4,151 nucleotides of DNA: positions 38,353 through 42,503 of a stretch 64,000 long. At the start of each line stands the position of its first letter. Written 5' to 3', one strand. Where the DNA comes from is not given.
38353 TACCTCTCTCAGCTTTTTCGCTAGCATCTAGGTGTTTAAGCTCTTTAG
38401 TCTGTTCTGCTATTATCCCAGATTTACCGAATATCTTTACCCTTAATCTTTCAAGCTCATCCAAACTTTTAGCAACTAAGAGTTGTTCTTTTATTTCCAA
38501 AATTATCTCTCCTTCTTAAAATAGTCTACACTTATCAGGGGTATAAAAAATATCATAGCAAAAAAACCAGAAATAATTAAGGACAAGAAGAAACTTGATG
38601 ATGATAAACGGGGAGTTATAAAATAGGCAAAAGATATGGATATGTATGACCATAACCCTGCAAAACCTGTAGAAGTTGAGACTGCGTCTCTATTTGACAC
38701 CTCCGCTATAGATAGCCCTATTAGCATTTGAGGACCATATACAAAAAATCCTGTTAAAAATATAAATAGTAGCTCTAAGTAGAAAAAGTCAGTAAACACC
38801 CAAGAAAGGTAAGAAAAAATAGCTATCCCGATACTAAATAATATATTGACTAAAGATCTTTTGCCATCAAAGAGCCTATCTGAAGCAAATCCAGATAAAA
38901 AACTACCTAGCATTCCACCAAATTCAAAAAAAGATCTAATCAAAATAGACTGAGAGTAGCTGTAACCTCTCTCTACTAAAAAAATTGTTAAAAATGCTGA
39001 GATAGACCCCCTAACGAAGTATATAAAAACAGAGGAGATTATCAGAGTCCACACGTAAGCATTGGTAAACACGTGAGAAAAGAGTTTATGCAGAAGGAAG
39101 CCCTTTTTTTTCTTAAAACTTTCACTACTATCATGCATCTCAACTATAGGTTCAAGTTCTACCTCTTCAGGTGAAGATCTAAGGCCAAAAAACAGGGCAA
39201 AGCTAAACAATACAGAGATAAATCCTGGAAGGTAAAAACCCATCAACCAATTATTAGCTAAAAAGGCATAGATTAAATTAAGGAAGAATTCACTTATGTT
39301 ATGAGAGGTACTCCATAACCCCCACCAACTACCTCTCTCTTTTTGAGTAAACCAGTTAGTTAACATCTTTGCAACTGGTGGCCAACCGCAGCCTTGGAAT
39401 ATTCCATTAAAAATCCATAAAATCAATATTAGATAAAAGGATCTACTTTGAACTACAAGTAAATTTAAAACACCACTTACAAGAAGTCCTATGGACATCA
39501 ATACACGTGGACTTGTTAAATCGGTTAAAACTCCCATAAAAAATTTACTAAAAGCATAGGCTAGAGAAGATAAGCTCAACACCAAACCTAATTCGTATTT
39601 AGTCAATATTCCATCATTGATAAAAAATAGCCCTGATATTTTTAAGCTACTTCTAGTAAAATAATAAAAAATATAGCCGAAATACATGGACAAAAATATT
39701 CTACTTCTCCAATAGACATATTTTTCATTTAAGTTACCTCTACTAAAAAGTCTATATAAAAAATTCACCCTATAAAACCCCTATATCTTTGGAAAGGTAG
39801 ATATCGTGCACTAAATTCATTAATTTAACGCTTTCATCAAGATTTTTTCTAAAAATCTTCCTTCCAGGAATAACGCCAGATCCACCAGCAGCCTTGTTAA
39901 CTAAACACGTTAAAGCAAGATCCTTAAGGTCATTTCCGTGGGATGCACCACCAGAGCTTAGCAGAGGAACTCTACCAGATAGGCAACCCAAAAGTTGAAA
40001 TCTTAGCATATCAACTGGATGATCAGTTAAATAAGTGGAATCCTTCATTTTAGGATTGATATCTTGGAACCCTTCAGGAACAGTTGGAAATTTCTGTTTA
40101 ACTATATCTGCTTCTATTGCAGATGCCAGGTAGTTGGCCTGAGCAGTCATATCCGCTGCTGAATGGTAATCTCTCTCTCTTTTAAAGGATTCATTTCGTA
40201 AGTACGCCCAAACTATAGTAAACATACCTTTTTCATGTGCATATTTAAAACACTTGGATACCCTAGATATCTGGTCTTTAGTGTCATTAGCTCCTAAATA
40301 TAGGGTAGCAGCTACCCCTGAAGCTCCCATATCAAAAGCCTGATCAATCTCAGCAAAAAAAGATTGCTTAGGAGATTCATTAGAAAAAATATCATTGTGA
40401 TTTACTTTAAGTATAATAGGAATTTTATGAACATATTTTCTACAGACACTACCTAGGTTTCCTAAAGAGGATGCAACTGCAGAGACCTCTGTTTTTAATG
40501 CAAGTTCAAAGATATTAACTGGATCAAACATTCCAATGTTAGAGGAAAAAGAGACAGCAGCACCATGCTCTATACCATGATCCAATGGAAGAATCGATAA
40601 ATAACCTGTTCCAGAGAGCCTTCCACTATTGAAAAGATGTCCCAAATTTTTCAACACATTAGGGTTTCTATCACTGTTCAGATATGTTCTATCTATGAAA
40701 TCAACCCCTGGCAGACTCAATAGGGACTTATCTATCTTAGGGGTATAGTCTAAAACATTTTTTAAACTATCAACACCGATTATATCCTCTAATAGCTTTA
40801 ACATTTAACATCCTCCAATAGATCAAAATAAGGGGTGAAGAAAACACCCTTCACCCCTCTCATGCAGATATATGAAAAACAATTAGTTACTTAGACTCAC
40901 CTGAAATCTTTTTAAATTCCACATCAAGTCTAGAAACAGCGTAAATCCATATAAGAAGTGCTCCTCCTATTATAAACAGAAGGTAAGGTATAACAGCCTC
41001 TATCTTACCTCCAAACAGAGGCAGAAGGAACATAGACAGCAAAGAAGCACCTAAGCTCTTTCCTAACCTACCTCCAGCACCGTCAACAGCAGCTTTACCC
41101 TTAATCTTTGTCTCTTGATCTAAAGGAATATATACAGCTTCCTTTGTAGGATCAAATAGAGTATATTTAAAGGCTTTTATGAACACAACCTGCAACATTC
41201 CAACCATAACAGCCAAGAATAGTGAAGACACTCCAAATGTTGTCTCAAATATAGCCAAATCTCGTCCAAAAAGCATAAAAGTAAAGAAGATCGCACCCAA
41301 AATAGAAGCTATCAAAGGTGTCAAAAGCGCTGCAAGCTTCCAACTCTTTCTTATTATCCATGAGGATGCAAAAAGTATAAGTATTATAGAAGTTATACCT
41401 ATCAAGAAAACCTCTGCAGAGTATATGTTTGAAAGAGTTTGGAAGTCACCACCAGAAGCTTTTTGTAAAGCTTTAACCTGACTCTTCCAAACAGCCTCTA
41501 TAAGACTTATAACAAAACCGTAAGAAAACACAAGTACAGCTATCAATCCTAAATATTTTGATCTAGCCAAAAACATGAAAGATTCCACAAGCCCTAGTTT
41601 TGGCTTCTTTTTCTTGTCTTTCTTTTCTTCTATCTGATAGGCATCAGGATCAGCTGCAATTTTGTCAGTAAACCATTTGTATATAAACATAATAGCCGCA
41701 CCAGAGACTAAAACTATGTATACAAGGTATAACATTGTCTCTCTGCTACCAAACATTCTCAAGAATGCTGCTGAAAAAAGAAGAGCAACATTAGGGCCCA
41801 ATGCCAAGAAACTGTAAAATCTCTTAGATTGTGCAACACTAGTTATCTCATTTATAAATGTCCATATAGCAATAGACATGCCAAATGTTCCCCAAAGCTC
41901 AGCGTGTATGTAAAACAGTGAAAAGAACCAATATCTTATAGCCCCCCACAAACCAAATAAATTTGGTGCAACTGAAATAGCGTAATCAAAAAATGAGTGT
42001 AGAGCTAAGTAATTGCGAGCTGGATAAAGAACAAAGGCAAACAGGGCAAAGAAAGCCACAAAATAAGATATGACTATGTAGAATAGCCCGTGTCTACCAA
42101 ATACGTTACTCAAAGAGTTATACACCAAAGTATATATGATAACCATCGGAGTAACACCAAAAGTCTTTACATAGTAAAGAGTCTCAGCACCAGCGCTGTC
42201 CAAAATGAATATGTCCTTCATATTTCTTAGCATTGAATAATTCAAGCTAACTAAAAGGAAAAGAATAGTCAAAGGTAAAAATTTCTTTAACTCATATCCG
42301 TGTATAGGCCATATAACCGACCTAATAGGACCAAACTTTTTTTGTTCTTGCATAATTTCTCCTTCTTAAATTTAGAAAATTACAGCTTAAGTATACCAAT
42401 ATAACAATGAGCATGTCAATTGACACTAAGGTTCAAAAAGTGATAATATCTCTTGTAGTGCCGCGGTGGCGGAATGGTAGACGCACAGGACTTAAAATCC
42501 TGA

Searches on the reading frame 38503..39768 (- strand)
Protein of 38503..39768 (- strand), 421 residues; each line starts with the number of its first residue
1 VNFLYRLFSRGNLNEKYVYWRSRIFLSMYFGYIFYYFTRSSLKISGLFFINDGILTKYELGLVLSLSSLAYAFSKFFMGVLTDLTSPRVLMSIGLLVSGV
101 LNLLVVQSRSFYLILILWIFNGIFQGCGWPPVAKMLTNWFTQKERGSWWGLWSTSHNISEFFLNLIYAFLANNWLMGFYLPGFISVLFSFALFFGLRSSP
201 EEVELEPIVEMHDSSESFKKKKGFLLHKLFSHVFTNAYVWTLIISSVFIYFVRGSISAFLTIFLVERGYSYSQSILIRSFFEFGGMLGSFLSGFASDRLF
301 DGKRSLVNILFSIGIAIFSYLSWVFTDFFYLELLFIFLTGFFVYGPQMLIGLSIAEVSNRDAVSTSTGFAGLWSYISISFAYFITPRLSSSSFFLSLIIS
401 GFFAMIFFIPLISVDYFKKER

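Call 58: search_protein_families(library=pfam, proteins=[window:38503-39768:-], max_evalue=0.001)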
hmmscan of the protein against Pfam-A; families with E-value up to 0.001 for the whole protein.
window:38503-39768:- (421 aa): 1 family
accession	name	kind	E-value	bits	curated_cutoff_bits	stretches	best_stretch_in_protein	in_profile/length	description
PF07690.21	MFS_1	-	1.8e-39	136.1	33.4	1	29-381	2-346/347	Major Facilitator Superfamily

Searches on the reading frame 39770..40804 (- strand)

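Call 58: search_protein_families(library=pfam, proteins=[window:39770-40804:-], max_evalue=0.001)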
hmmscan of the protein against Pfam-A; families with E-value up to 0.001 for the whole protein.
window:39770-40804:- (344 aa): 1 family
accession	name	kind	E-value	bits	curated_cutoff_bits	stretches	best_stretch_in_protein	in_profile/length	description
PF01791.15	DeoC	-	1.5e-39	136.4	23.8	1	70-320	2-229/229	DeoC/LacD family aldolase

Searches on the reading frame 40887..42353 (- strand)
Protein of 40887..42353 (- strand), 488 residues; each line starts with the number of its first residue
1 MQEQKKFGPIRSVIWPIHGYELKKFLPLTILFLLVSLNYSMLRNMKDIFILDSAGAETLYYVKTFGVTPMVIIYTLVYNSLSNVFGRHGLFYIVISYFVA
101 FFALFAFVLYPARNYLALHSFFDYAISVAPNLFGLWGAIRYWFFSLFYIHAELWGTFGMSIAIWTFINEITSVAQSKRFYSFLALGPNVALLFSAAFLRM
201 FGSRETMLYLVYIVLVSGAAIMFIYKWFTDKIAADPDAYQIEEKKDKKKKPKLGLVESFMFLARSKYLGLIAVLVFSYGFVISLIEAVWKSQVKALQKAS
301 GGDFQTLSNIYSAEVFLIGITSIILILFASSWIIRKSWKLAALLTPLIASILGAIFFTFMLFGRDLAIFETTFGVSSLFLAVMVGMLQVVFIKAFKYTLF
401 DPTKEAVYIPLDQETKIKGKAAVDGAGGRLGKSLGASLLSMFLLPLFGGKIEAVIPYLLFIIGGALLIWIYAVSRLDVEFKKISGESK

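Call 58: search_protein_families(library=pfam, proteins=[window:40887-42353:-], max_evalue=0.001)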
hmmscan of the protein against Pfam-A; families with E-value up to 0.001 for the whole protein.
window:40887-42353:- (488 aa): 1 family
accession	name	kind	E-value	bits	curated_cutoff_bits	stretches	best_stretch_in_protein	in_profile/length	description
PF03219.20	TLC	-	8.4e-134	447.5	21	1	2-480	3-491/491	TLC ATP/ADP transporter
